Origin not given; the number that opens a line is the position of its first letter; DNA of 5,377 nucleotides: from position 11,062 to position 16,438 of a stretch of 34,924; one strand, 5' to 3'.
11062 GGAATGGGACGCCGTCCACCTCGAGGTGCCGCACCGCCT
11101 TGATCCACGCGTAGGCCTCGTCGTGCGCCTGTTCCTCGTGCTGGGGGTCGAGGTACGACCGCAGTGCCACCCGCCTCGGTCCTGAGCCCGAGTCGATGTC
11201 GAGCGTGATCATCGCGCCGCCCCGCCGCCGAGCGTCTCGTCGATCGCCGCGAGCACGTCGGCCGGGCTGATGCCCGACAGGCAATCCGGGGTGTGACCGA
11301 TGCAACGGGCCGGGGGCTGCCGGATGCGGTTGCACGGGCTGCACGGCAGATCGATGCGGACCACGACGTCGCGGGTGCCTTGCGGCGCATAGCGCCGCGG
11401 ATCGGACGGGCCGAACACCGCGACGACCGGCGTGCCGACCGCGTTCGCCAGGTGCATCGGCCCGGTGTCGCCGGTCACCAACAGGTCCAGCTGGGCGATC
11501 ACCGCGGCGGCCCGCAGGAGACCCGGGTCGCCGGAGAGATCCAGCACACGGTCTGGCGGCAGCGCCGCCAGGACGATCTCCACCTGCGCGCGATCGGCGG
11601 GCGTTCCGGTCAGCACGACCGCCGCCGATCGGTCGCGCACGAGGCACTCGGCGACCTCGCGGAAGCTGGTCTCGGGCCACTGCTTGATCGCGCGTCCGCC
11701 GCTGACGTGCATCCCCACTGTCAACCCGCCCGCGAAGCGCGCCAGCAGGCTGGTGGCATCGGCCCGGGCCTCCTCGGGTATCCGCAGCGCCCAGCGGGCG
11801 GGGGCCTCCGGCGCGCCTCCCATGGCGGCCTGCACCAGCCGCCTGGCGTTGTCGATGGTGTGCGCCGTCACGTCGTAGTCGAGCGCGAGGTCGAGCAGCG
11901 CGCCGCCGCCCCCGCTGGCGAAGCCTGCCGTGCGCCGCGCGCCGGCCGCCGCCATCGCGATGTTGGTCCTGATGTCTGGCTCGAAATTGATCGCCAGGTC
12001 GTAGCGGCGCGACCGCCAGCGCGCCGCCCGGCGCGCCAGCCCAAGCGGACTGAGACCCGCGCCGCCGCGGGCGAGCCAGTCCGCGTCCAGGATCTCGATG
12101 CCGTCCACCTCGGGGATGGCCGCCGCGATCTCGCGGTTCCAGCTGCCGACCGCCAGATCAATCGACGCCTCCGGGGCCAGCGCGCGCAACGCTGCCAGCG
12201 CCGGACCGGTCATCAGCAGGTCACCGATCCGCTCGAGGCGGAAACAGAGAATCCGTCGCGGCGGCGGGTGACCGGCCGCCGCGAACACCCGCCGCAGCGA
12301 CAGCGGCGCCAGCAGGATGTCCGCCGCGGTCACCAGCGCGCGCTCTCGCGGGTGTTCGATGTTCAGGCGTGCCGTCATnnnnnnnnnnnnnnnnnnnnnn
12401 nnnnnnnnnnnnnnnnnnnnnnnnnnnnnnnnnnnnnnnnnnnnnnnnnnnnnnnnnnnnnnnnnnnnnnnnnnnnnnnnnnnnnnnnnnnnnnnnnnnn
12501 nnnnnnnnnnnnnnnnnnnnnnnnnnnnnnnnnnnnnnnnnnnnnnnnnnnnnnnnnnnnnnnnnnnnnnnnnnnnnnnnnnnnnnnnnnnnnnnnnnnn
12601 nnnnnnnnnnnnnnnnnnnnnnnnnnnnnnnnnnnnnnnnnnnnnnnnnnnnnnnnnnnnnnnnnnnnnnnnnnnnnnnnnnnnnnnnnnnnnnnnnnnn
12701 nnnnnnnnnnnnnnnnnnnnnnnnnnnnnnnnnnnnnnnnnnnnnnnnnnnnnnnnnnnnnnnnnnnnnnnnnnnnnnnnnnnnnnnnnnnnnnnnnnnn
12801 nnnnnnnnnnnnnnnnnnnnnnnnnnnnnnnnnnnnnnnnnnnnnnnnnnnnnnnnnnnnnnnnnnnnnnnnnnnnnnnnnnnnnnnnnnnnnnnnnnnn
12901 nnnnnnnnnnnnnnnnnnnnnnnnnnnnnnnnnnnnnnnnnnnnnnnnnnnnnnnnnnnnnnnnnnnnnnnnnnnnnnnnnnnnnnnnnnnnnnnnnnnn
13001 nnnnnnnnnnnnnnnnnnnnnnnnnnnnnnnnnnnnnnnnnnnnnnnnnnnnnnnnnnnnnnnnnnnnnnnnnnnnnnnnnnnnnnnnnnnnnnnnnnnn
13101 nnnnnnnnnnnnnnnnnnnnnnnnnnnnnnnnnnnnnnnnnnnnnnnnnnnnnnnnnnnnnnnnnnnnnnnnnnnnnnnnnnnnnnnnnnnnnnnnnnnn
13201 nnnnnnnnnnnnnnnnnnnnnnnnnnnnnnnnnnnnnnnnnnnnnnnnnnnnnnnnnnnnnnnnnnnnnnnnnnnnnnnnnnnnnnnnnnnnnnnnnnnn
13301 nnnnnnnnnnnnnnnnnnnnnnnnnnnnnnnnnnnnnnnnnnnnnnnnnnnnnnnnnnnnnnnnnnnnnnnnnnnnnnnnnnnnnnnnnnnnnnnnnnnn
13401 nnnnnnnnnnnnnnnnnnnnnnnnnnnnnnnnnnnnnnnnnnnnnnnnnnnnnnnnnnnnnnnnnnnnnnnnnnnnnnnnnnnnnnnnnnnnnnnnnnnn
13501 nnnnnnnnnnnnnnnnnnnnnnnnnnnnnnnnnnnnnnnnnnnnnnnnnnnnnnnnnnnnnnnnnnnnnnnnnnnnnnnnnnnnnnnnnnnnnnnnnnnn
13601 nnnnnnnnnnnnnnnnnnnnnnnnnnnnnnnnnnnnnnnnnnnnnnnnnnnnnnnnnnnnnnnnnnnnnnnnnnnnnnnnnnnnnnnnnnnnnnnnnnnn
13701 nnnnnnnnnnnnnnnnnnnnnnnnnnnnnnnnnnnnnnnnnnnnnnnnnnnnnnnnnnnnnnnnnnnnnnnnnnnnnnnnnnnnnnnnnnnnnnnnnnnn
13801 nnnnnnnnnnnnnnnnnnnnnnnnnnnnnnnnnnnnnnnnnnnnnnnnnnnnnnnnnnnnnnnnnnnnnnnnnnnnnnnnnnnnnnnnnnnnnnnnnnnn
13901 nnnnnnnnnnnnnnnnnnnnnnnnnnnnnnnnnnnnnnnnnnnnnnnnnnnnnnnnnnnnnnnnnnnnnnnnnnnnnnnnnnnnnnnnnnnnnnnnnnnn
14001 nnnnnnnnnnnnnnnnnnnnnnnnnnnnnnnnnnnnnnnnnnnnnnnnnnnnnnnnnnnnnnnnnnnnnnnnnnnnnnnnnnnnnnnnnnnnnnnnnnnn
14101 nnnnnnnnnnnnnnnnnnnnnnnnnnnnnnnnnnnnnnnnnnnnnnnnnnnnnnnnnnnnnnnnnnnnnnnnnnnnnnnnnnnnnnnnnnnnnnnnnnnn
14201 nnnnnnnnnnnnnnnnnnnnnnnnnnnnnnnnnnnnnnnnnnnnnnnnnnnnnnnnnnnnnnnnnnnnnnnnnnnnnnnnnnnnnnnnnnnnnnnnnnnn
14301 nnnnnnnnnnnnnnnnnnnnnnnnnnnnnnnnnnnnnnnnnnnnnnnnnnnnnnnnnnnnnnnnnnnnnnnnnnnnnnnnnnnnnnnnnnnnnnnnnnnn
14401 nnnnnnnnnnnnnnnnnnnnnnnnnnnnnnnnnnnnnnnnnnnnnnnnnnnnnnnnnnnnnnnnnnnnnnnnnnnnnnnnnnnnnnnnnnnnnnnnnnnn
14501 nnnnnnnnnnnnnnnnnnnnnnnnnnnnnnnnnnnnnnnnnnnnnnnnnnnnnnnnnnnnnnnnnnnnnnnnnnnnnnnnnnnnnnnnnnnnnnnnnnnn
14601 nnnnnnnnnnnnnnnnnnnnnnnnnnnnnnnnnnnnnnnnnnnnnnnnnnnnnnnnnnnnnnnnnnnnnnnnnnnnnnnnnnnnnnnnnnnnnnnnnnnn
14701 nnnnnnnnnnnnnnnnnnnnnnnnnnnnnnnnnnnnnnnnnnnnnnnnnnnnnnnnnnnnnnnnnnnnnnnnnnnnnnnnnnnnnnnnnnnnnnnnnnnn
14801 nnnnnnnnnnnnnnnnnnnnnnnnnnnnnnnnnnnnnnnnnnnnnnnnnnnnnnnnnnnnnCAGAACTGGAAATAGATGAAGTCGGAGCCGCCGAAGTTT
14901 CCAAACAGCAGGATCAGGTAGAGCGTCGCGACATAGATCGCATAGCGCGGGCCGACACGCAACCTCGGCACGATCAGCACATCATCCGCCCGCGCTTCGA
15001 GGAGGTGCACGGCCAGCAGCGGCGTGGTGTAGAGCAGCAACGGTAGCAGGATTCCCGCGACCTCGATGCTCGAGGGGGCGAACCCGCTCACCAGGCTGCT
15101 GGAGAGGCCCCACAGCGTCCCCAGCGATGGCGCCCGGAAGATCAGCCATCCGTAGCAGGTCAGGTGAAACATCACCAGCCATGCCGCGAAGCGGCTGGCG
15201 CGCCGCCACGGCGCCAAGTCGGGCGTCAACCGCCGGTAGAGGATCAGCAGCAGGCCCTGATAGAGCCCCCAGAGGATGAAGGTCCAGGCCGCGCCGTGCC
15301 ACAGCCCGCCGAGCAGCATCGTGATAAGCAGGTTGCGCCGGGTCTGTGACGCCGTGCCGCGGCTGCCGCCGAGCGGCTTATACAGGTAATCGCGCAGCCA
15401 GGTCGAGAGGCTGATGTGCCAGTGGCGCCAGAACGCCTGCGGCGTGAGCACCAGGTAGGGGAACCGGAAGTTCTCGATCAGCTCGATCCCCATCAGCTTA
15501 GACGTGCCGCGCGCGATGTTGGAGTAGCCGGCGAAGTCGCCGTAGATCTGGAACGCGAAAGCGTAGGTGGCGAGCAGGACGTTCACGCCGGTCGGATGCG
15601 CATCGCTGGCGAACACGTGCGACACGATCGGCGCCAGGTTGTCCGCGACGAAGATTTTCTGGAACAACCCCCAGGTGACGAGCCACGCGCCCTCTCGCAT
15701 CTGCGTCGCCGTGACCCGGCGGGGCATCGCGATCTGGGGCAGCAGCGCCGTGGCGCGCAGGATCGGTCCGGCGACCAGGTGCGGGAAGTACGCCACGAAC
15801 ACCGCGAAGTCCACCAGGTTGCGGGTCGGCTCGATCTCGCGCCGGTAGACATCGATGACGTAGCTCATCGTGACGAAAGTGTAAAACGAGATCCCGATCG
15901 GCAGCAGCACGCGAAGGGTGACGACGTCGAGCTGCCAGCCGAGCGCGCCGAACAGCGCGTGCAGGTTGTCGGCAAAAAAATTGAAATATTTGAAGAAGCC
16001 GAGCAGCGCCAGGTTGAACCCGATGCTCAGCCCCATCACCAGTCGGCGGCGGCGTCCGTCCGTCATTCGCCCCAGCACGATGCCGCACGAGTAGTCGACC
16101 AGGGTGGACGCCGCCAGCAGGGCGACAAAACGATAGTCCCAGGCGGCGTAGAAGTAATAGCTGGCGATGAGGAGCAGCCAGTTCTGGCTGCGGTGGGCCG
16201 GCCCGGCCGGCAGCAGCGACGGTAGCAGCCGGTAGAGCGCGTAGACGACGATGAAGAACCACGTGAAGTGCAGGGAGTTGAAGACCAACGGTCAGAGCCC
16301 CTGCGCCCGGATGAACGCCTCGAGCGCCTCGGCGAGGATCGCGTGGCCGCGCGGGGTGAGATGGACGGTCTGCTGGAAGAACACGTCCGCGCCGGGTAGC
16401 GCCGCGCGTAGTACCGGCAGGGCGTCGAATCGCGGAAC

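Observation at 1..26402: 26-kb, 22-gene co-directional envelope-glycan operon with three GT-C enzymes and four polyprenyl-phosphate-type GT2 synthases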

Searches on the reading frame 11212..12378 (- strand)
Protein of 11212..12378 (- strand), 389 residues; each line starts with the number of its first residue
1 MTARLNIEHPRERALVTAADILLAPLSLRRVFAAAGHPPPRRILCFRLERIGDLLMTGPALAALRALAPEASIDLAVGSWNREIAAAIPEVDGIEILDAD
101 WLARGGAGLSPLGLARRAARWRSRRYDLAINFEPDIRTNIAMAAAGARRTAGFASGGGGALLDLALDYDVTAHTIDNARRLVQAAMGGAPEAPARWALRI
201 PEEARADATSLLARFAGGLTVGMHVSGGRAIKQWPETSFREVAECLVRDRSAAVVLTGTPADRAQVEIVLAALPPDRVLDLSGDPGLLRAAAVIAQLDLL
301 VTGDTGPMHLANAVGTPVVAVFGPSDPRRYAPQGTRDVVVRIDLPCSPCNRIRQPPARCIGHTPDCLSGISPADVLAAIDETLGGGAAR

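Call 8: search_protein_families(library=pfam, proteins=[window:11212-12378:-], max_evalue=0.01)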
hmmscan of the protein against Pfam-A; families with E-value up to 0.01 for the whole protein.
window:11212-12378:- (389 aa): 1 family
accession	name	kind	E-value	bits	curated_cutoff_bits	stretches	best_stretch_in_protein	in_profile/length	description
PF01075.23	Glyco_transf_9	-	8.4e-33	114.1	22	1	122-353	9-240/247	Glycosyltransferase family 9 (heptosyltransferase)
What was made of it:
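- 11209..12378 (-): G10, GT9 (heptosyltransferase-family) glycosyltransferase. Pfam Glyco_transf_9 114 bits (call 8).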

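Call 11: search_protein_families(library=ncbifam, proteins=[window:11212-12378:-], max_evalue=0.001)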
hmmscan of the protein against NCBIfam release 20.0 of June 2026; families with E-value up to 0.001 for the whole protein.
window:11212-12378:- (389 aa): 6 families
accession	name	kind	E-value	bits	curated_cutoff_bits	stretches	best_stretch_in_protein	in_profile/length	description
TIGR02195.1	heptsyl_trn_II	equivalog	1.5e-27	96.6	134.6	1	44-381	3-336/339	lipopolysaccharide heptosyltransferase II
TIGR02193.1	heptsyl_trn_I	equivalog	1.6e-25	90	185.3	1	42-341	1-300/320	lipopolysaccharide heptosyltransferase I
TIGR02201.1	heptsyl_trn_III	equivalog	1.4e-23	83.5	170.2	1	42-340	1-304/344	putative lipopolysaccharide heptosyltransferase III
NF008162.0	PRK10916.1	equivalog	3.4e-20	72.5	569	1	43-381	3-341/348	ADP-heptose--LPS heptosyltransferase RfaF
NF007742.0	PRK10422.1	equivalog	2.3e-17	62.8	467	1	230-335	195-301/352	lipopolysaccharide core heptosyltransferase RfaQ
NF008204.0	PRK10964.1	equivalog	2.7e-08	33.3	437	1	220-340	181-297/322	lipopolysaccharide heptosyltransferase RfaC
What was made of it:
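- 11209..12378 (-): WaaF, WaaC and WaaQ models score 97, 90 and 84 bits, all below cut-offs (call 11).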

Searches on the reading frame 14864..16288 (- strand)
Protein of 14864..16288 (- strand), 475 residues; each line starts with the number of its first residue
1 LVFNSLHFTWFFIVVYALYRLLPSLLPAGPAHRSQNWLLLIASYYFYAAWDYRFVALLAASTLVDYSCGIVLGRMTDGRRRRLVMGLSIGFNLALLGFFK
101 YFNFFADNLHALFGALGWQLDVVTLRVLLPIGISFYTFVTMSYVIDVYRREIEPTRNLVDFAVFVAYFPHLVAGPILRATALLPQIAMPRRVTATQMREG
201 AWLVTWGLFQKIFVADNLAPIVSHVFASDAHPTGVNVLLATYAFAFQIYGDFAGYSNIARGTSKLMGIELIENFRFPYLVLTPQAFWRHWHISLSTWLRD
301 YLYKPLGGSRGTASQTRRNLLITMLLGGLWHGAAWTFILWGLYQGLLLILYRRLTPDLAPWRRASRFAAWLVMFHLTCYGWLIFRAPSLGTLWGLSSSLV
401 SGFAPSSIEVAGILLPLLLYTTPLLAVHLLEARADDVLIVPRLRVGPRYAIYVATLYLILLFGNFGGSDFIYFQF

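Call 9: search_protein_families(library=pfam, proteins=[window:14864-16288:-], max_evalue=0.01)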
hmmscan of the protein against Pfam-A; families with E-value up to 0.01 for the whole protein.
window:14864-16288:- (475 aa): 1 family
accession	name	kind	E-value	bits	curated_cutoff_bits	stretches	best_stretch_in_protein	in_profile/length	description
PF03062.24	MBOAT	-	6.8e-23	81.9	27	1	156-378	79-329/337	MBOAT, membrane-bound O-acyltransferase family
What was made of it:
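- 14861..16288 (-): G12, MBOAT (DltB/AlgI-type) membrane O-acyltransferase. Pfam MBOAT 82 bits (call 9).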

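Call 12: search_protein_families(library=ncbifam, proteins=[window:14864-16288:-], max_evalue=0.00001)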
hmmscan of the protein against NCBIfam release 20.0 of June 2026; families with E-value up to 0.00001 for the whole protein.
window:14864-16288:- (475 aa): 1 family
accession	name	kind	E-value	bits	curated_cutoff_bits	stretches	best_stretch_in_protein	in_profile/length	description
TIGR04091.1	LTA_dltB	equivalog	3e-45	155.1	375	1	126-384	106-376/380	D-alanyl-lipoteichoic acid biosynthesis protein DltB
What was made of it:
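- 14861..16288 (-): NCBIfam DltB 155 bits, below cut-off (call 12).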
